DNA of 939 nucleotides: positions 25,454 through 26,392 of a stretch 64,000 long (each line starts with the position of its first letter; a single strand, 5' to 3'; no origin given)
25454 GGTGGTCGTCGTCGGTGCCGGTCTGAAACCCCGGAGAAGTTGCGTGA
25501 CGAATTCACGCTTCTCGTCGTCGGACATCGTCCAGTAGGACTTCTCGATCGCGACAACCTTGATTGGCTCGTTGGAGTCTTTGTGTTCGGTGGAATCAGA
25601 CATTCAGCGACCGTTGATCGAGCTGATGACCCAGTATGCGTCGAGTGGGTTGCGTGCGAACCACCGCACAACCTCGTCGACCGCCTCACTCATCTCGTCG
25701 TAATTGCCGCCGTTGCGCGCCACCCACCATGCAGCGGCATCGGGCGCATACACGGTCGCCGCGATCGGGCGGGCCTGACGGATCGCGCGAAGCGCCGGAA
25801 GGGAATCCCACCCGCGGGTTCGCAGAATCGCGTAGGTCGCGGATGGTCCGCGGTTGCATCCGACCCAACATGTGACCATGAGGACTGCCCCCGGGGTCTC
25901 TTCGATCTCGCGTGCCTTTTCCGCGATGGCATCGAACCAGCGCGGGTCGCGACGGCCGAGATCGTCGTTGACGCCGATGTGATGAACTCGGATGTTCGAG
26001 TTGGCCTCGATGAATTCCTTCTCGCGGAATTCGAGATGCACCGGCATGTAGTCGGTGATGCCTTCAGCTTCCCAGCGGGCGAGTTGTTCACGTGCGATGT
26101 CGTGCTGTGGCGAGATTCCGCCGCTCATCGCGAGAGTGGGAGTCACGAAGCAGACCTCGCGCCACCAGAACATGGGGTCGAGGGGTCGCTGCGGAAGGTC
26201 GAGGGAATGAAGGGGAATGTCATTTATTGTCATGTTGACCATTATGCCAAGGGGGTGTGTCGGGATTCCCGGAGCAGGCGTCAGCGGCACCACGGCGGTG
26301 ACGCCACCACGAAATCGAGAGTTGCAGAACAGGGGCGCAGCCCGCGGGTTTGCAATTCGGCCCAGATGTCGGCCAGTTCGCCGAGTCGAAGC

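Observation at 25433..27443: Tightly coupled operon: SpoT-hydrolase-like HD protein, DUF1810, CX5R phosphatase and a 56-aa acidic ORF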

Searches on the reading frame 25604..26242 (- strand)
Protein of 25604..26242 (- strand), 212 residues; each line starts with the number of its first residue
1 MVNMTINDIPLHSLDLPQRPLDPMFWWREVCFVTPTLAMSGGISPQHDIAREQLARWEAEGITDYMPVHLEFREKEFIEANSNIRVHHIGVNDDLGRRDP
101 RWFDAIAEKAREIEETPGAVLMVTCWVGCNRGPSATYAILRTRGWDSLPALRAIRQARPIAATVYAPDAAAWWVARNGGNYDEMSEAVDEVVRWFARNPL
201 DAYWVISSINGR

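Call 3: search_protein_families(library=pfam, proteins=[window:25604-26242:-], max_evalue=0.01)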
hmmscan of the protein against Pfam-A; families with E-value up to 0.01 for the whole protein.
window:25604-26242:- (212 aa): 1 family
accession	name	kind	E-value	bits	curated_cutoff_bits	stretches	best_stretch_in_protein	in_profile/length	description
PF00782.25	DSPc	-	0.0011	19.2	33.5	1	58-160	15-116/133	Dual specificity phosphatase, catalytic domain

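Call 6: search_protein_families(library=ncbifam, proteins=[window:25604-26242:-], max_evalue=0.01)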
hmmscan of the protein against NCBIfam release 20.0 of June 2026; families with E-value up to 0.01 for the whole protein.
window:25604-26242:- (212 aa): 0 families

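Call 7: search_protein_families(library=padloc, proteins=[window:25604-26242:-], max_evalue=0.01)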
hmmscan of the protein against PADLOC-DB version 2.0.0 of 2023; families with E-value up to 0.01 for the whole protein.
window:25604-26242:- (212 aa): 0 families

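Call 10: search_solved_structures(query=window:25604-26242:-, max_evalue=10, show_alignments=2)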
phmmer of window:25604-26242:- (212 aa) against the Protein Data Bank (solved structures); distinct sequences matched with E-value up to 10: 6.
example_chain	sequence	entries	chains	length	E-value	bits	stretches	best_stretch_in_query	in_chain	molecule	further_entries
2q05_A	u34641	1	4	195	0.0043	19.7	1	76-152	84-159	Dual specificity protein phosphatase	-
8gz4_A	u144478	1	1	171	0.021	17.5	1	76-152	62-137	Dual specificity protein phosphatase H1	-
2p4d_A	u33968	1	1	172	0.022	17.4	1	76-152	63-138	Dual specificity protein phosphatase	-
2rf6_A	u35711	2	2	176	0.055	16.1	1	76-152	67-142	Dual specificity protein phosphatase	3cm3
2yhg_A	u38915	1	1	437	0.4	13.3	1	120-180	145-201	CELLULOSE-BINDING PROTEIN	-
4yr8_G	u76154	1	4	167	1.5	11.4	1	75-161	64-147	Dual specificity protein phosphatase 16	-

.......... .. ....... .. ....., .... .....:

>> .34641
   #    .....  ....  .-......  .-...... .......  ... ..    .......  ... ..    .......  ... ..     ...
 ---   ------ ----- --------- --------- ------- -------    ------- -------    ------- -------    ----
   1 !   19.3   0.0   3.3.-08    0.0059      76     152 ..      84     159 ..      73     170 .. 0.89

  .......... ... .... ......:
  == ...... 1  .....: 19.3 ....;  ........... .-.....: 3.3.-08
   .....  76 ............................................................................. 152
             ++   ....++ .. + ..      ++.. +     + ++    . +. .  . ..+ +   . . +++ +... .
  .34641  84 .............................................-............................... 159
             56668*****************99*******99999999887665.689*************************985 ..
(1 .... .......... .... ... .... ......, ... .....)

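Call 11: find_homologous_proteins(query=window:25604-26242:-, max_evalue=0.001)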
Query window:25604-26242:- (212 aa): 92 proteins with E <= 0.001 among 278 candidates.
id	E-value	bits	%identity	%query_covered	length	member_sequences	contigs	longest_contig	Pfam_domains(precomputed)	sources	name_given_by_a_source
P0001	1.2e-124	432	88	98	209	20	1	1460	-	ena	-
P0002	1.6e-118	412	85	98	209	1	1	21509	-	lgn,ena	-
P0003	1.8e-118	412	85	99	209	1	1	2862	-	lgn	-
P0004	2.0e-118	412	85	99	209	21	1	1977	-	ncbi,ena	-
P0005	2.3e-118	412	83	99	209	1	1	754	-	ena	-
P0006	3.6e-118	411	85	99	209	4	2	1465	-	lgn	-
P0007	3.9e-118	411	85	99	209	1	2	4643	-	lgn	-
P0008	4.4e-118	411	85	99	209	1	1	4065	-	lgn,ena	-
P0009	5.9e-118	410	85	98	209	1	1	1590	-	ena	-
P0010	1.6e-117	409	84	99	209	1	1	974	-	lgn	-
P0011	2.1e-117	408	85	98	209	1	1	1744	-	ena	-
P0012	3.6e-117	408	85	98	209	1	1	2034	-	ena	-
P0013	3.9e-117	408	84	99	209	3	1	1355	-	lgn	-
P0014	6.4e-117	407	82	99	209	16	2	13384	-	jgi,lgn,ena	-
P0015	8.4e-117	406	84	98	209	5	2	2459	-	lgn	-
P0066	3.4e-65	238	55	96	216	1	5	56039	-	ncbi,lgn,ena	-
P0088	1.9e-42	163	44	94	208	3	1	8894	PF00782.26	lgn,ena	-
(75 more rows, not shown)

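Call 13: find_related_loci(query=A1, collection=genome_contigs, flank=8000)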
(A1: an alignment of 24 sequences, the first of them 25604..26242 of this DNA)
Query A1 (212 aa) in genome_contigs; peptide patterns used: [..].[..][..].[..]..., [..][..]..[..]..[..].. (x = any residue, [..] = any of these).
193 stretches matched a pattern; 136 encode a relative of the query (tblastn E <= 1e-3); the best 80 are kept; 80 distinct loci.
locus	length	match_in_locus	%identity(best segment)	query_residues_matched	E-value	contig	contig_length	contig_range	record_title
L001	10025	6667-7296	88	2-211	3e-125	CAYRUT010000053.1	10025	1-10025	MAG TPA_asm: uncultured Bifidobacterium sp. isolate SRP193358_co1_574 genome assembly, contig: NODE_19932_length_10025_c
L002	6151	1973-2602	83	3-212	2e-118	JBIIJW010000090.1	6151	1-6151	MAG: Ilumatobacteraceae bacterium isolate ME2001-10-09pf_3300042861_group1_bin204 Rohwer_bin49_scaffold_18201_c1, whole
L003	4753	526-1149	85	4-211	2e-118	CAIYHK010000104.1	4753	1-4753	MAG: uncultured actinobacterium isolate Loclat_bin-05774 genome assembly, contig: bin-05774:104/389, whole genome shotgu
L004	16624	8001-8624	84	4-211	2e-116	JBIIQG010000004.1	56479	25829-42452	MAG: Ilumatobacteraceae bacterium isolate ME2003-07-11_3300042290_group2_bin162 Rohwer_bin51_scaffold_101_c1, whole geno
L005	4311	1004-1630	83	3-211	4e-114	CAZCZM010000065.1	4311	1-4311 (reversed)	MAG TPA_asm: uncultured Bifidobacterium sp. isolate SRP318679_co1_111 genome assembly, contig: NODE_29851_length_4311_co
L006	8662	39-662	83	4-211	1e-110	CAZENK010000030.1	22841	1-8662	MAG TPA_asm: uncultured Bifidobacterium sp. isolate SRP318679_co1_19 genome assembly, contig: NODE_3583_length_22841_cov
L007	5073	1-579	83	20-212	8e-104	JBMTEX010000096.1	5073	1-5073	MAG: Ilumatobacteraceae bacterium isolate LKB_V2_S15_100percent_par_LKB_V2_S15_metabat.119 NODE_13475_length_5073_cov_6.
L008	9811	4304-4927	69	3-210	5e-94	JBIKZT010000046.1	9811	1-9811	MAG: Ilumatobacteraceae bacterium isolate ME2016-04-29_3300042297_group7_bin22 Rohwer_bin71_scaffold_1283_c1, whole geno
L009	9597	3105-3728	69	3-210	2e-93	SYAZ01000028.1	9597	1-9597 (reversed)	MAG: Actinomycetota bacterium isolate F1-20-MAGs151 F1-20__c156903, whole genome shotgun sequence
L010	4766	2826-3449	54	5-212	8e-70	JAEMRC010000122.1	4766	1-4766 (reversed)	MAG: Ilumatobacteraceae bacterium isolate SupBloom_Metag_014 NODE_16945_length_4766_cov_6.662068, whole genome shotgun s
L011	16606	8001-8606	55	11-212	2e-69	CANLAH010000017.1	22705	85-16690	MAG: Acidimicrobiaceae bacterium isolate ZE-17mar17-69 genome assembly, contig: ZE-17mar17-C1685, whole genome shotgun s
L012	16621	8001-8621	55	9-212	2e-68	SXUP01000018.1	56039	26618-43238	MAG: Actinomycetota bacterium isolate F1-140-MAGs151 F1-140__c120897, whole genome shotgun sequence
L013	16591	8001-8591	56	13-209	1e-64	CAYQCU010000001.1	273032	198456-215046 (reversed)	MAG TPA_asm: uncultured Bifidobacterium sp. isolate SRP318679_co1_261 genome assembly, contig: NODE_14_length_273032_cov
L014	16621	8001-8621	48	6-212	6e-64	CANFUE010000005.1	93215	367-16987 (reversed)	MAG: Acidimicrobiaceae bacterium isolate Jr-16oct17-205 genome assembly, contig: Jr-16oct17-C484, whole genome shotgun s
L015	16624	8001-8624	85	4-211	6e-118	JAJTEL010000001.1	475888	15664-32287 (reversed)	MAG: Ilumatobacteraceae bacterium isolate 49624_E47 Sample_49624_scaffold_1, whole genome shotgun sequence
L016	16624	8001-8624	46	2-212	1e-53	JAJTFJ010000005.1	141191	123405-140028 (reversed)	MAG: Ilumatobacteraceae bacterium isolate 49618_E24 Sample_49618_scaffold_164, whole genome shotgun sequence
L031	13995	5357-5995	37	3-212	2e-40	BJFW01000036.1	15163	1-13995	Actinomycetes bacterium LBMAG_Actinobacteria_epi.bin6_acIV DNA, sequence036, whole genome shotgun sequence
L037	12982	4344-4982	35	3-212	2e-37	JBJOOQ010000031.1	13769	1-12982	MAG: Actinomycetota bacterium isolate umpqua_2019_sw_WHONDRS-S19S_0079_F_bin.9 scaffold_825, whole genome shotgun sequen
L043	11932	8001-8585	35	19-212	2e-35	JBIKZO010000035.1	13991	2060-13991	MAG: Ilumatobacteraceae bacterium isolate ME2016-04-22_3300042393_group7_bin45 Rohwer_bin97_scaffold_856_c1, whole genom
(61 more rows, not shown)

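Call 21: search_protein_families(library=pfam, proteins=[L011:5000-5743:+, L037:6307-7452:-, L016:6914-7930:+, L037:3141-4049:-, L037:5902-6297:+, L011:5763-7400:-, L011:8629-9525:+, L037:8624-9517:+, L043:6182-7879:+], max_evalue=0.01)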
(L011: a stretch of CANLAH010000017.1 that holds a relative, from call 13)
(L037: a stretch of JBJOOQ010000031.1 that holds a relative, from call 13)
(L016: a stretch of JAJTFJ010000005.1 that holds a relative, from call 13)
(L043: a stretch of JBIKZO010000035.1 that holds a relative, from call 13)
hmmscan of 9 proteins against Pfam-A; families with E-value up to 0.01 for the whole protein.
L011:5000-5743:+ (247 aa): 2 families
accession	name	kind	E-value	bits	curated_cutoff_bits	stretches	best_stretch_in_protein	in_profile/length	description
PF05762.20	VWA_CoxE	-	0.0027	17.6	26.4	0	24-43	53-72/222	VWA domain containing CoxE-like protein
PF00092.34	VWA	-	0.006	17.3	23.8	1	30-187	2-152/174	von Willebrand factor type A domain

L037:6307-7452:- (381 aa): 2 families
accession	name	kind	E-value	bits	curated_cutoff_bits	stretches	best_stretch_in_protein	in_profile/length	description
PF22551.1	TY-Chap1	-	2.1e-06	27.8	27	1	267-345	18-95/132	T3SS (YopN, CesT) and YbjN peptide-binding chaperone 1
PF10722.14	YbjN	-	0.00021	22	22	1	259-338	7-90/126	Putative bacterial sensory transduction regulator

L016:6914-7930:+ (338 aa): 0 families

L037:3141-4049:- (302 aa): 1 family
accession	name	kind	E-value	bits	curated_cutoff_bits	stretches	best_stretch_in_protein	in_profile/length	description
PF20208.3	ARPP-1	-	7.1e-64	216.4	27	1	12-298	5-297/297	ARG and Rhodanese-Phosphatase-superfamily-associated Protein domain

L037:5902-6297:+ (131 aa): 0 families

L011:5763-7400:- (545 aa): 17 families
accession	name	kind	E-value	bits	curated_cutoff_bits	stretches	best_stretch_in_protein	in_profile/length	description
PF01443.25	Viral_helicase1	-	9e-12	45.7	21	1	328-532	59-227/228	Viral superfamily 1 RNA helicase core domain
PF13538.12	UvrD_C_2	-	4.3e-10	39.7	27.4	1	488-531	2-51/52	UvrD-like helicase C-terminal domain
PF13245.12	AAA_19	-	3.3e-07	31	25.1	1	217-371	1-131/134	AAA domain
PF13361.12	UvrD_C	-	8.7e-07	29.1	25.6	1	484-532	283-346/350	UvrD-like helicase C-terminal domain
PF08378.17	NERD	-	1.7e-06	28.9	22.1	1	17-123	4-110/111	Nuclease-related domain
PF25199.1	nSTAND_NTPase5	-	1.6e-05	25.2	34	1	195-261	9-76/145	Novel STAND NTPase 5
PF00580.27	UvrD-helicase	-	0.00012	22.3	23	0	219-253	7-39/271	UvrD/REP helicase N-terminal domain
PF13604.12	AAA_30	-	0.00015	22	27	1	215-369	4-128/191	AAA domain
PF09848.15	SLFN-g3_helicase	-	0.00054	19.8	24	1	230-338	4-89/354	Schlafen group 3, DNA/RNA helicase domain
PF13086.12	AAA_11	-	0.00055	20.2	27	0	216-260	5-57/257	AAA domain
PF01695.23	IstB_IS21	-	0.00077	19.5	24.1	1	217-262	82-127/238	IstB-like ATP binding protein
PF02562.22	PhoH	-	0.0014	18.6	27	1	213-272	5-66/205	PhoH-like protein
PF13191.12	AAA_16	-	0.0016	19.4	32.6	1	230-267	27-63/167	AAA ATPase domain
PF04851.21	ResIII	-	0.0034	17.7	22.5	0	218-276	9-74/164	Type III restriction enzyme, res subunit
PF13401.12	AAA_22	-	0.0052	17.5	27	0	230-361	8-120/130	AAA domain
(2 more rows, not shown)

L011:8629-9525:+ (298 aa): 1 family
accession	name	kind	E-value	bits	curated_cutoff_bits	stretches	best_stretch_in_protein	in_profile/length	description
PF00850.24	Hist_deacetyl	-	7.4e-30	104.7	27.9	1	28-282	11-290/298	Histone deacetylase domain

L037:8624-9517:+ (297 aa): 1 family
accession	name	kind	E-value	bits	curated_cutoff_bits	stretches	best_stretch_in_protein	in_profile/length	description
PF00850.24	Hist_deacetyl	-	6e-29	101.7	27.9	1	39-278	6-286/298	Histone deacetylase domain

L043:6182-7879:+ (565 aa): 10 families
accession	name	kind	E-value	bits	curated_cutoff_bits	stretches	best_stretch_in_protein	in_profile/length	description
PF13245.12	AAA_19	-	1.5e-28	100.1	25.1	1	129-285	4-132/134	AAA domain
PF13604.12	AAA_30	-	4.8e-23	82.3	27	1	133-300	15-145/191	AAA domain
PF13538.12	UvrD_C_2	-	4.3e-14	52.5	27.4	1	494-541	2-52/52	UvrD-like helicase C-terminal domain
PF01443.25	Viral_helicase1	-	2.1e-12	47.8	21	1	488-541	171-227/228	Viral superfamily 1 RNA helicase core domain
PF13086.12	AAA_11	-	1.1e-08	35.6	27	2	242-284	212-252/257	AAA domain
PF00580.27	UvrD-helicase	-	9.6e-08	32.5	23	1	136-223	13-85/271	UvrD/REP helicase N-terminal domain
PF18335.7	SH3_13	-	2.4e-07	30.9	41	1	434-465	23-54/65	ATP-dependent RecD-like DNA helicase SH3 domain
PF05127.21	NAT10_TcmA_helicase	-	6.8e-07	29.8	22.7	1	141-266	2-112/176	RNA cytidine acetyltransferase NAT10/TcmA, helicase domain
PF21185.3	RecD_N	-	1.5e-06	28.9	22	1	14-115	4-103/103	RecBCD enzyme subunit RecD, N-terminal domain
PF13361.12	UvrD_C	-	4.1e-06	26.9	25.6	1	490-542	283-347/350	UvrD-like helicase C-terminal domain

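Call 29: find_encoding_contigs(protein=P0066, flank=10000, max_places=3)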
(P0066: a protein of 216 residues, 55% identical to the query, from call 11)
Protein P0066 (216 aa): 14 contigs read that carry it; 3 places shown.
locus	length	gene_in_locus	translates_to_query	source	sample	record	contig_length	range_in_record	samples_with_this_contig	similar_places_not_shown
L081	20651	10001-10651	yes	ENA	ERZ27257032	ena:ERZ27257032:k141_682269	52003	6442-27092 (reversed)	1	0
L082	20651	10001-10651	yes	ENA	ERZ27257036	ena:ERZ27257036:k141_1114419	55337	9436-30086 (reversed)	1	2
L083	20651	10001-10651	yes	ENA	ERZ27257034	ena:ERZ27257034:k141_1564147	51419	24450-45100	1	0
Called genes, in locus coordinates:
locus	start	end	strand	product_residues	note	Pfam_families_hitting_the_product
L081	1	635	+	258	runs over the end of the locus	PF00106:adh_short, PF01370:Epimerase (faint), PF08659:KR, PF13561:adh_short_C2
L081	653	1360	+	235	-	PF00226:DnaJ (weak)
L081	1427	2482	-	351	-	PF11017:DUF2855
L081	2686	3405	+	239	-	PF01036:Bac_rhodopsin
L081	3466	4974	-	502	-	PF04244:DPRP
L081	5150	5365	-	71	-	-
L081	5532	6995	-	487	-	PF00004:AAA, PF13401:AAA_22 (faint), PF17866:AAA_lid_6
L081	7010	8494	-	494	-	PF03747:ADP_ribosyl_GH, PF00782:DSPc, PF22785:Tc-R-P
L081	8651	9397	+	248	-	PF00293:NUDIX, PF21906:WHD_NrtR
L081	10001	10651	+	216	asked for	-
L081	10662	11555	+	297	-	PF00850:Hist_deacetyl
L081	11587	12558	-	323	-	PF00248:Aldo_ket_red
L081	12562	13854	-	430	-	PF02746:MR_MLE_N (weak), PF13378:MR_MLE_C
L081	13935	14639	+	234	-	PF00106:adh_short, PF01370:Epimerase (weak), PF13561:adh_short_C2, PF08659:KR (weak)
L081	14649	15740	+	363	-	PF01547:SBP_bac_1 (weak)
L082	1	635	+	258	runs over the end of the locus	PF00106:adh_short, PF01370:Epimerase (faint), PF08659:KR, PF13561:adh_short_C2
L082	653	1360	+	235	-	PF00226:DnaJ (weak)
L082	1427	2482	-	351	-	PF11017:DUF2855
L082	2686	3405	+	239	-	PF01036:Bac_rhodopsin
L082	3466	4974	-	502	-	PF04244:DPRP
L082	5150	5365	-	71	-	-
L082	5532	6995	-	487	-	PF00004:AAA, PF13401:AAA_22 (faint), PF17866:AAA_lid_6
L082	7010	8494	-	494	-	PF03747:ADP_ribosyl_GH, PF00782:DSPc, PF22785:Tc-R-P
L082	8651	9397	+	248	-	PF00293:NUDIX, PF21906:WHD_NrtR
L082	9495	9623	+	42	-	-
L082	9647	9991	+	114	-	-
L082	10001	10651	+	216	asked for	-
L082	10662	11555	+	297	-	PF00850:Hist_deacetyl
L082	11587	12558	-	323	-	PF00248:Aldo_ket_red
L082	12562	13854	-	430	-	PF02746:MR_MLE_N (weak), PF13378:MR_MLE_C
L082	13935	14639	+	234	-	PF00106:adh_short, PF01370:Epimerase (weak), PF13561:adh_short_C2, PF08659:KR (weak)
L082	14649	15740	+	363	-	PF01547:SBP_bac_1 (weak)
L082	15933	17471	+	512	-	PF00171:Aldedh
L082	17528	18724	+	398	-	PF03441:FAD_binding_7 (weak)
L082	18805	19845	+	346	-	PF03706:LPG_synthase_TM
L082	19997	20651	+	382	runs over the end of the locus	PF12849:PBP_like_2, PF12727:PBP_like (weak)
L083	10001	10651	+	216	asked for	-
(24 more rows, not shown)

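Call 30: find_encoding_contigs(protein=P0088, flank=10000, max_places=3)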
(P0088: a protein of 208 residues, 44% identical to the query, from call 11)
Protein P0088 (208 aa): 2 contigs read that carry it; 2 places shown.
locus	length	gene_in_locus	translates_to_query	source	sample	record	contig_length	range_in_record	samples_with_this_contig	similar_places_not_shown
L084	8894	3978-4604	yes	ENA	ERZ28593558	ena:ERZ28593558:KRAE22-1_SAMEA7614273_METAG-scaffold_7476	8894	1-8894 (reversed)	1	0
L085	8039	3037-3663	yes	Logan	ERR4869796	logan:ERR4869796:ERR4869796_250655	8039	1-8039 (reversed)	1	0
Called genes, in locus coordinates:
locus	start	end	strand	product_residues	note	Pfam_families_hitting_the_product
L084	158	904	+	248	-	PF00293:NUDIX, PF19368:WHD_AraR (weak), PF21906:WHD_NrtR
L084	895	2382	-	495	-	PF13401:AAA_22 (faint), PF00004:AAA, PF17866:AAA_lid_6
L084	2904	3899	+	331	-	-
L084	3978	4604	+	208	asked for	PF00782:DSPc (weak)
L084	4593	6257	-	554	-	PF08378:NERD, PF13401:AAA_22 (faint), PF04851:ResIII, PF00580:UvrD-helicase (faint)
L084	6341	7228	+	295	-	PF00850:Hist_deacetyl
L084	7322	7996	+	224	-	-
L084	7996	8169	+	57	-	-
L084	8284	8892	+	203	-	?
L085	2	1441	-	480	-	?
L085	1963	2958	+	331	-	-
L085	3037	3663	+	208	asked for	PF00782:DSPc (weak)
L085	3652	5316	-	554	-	PF08378:NERD, PF13401:AAA_22 (faint), PF04851:ResIII, PF00580:UvrD-helicase (faint)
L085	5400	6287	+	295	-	PF00850:Hist_deacetyl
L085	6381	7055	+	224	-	-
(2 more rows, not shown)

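Call 47: predict_structure(alignment_id=A1)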
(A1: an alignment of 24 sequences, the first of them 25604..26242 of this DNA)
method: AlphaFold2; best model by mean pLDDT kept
length: 212 residues; sequences in the alignment: 24
mean_pLDDT: 92.2   pTM: 0.89
mean pLDDT of the five models: 92.2, 91.8, 91.5, 91.5, 90.7
residues with pLDDT >= 90: 180; 70-90: 17; 50-70: 7; < 50: 8
segments of 3 or more residues with pLDDT < 50: 1-5
pLDDT, mean of each block of 10 residues (from residue 1): 43 76 93 98 95 98 96 94 97 87 98 97 95 98 97 96 97 98 98 95 94 76
secondary structure, 60 per line:
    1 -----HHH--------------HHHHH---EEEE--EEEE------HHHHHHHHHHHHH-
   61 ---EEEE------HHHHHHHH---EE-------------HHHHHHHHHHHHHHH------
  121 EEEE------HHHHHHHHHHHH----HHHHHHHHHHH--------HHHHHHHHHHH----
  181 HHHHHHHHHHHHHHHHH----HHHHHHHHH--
elements in order: H23-27 E31-34 E37-40 H47-59 E64-67 H74-81 H100-114 E121-124 H131-142 H147-157 H166-176 H181-197 H202-210

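Call 53: fold_search(model_id=the predicted structure, library=pdb)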
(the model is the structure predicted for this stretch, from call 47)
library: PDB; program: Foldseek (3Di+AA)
matches with E <= 10: 1587; with E <= 0.001: 279
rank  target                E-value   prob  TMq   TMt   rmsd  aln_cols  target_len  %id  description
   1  8otz_m                9.7e-08  1.00  0.59  0.77   3.2       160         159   19  48-nm repeat of the native axonemal doublet microtubule from bovine sperm (released 2023-11-22)
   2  8iyj_O1               1.1e-07  1.00  0.56  0.69   3.5       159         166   18  Cryo-EM structure of the 48-nm repeat doublet microtubule from mouse sperm (released 2023-07-05)
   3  5z5a_B                1.2e-07  1.00  0.53  0.73   5.2       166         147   17  Crystal structure of Tk-PTP in the active form (released 2018-07-04)
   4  8iyj_O2               1.6e-07  1.00  0.57  0.71   3.3       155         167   19  Cryo-EM structure of the 48-nm repeat doublet microtubule from mouse sperm (released 2023-07-05)
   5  2esb                  2.2e-07  1.00  0.54  0.69   3.5       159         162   20  Crystal structure of human DUSP18 (released 2006-06-06)
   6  3f81_A                2.5e-07  1.00  0.53  0.61   8.1       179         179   18  Interaction of VHR with SA3 (released 2009-11-10)
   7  3rgo                  2.6e-07  1.00  0.54  0.71   6.8       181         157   13  Crystal Structure of PTPMT1 (released 2011-07-06)
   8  4erc_A                3.0e-07  1.00  0.52  0.70   5.3       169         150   15  Structure of VHZ bound to metavanadate (released 2012-12-19)
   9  8otz_k                4.0e-07  1.00  0.58  0.76   2.4       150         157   19  48-nm repeat of the native axonemal doublet microtubule from bovine sperm (released 2023-11-22)
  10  1vhr_A                4.0e-07  1.00  0.52  0.60   7.1       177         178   19  HUMAN VH1-RELATED DUAL-SPECIFICITY PHOSPHATASE (released 1996-06-20)
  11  2wgp_A                4.5e-07  1.00  0.56  0.69   3.1       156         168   18  Crystal structure of human dual specificity phosphatase 14 (released 2009-10-06)
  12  2img                  4.5e-07  1.00  0.53  0.73   5.2       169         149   16  Crystal structure of dual specificity protein phosphatase 23 from Homo sapiens in complex with ligand malate ion (released 2006-10-17)
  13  7c8s                  4.5e-07  1.00  0.53  0.70   7.9       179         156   18  Crystal structure of DUSP22 mutant_N128A (released 2020-10-28)
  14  2g6z_A                5.1e-07  1.00  0.53  0.73   4.9       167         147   14  Crystal structure of human DUSP5 (released 2007-01-16)
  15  8to0_Fx               6.1e-07  1.00  0.52  0.59   9.0       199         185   16  48-nm repeating structure of doublets from mouse sperm flagella (released 2023-11-01)
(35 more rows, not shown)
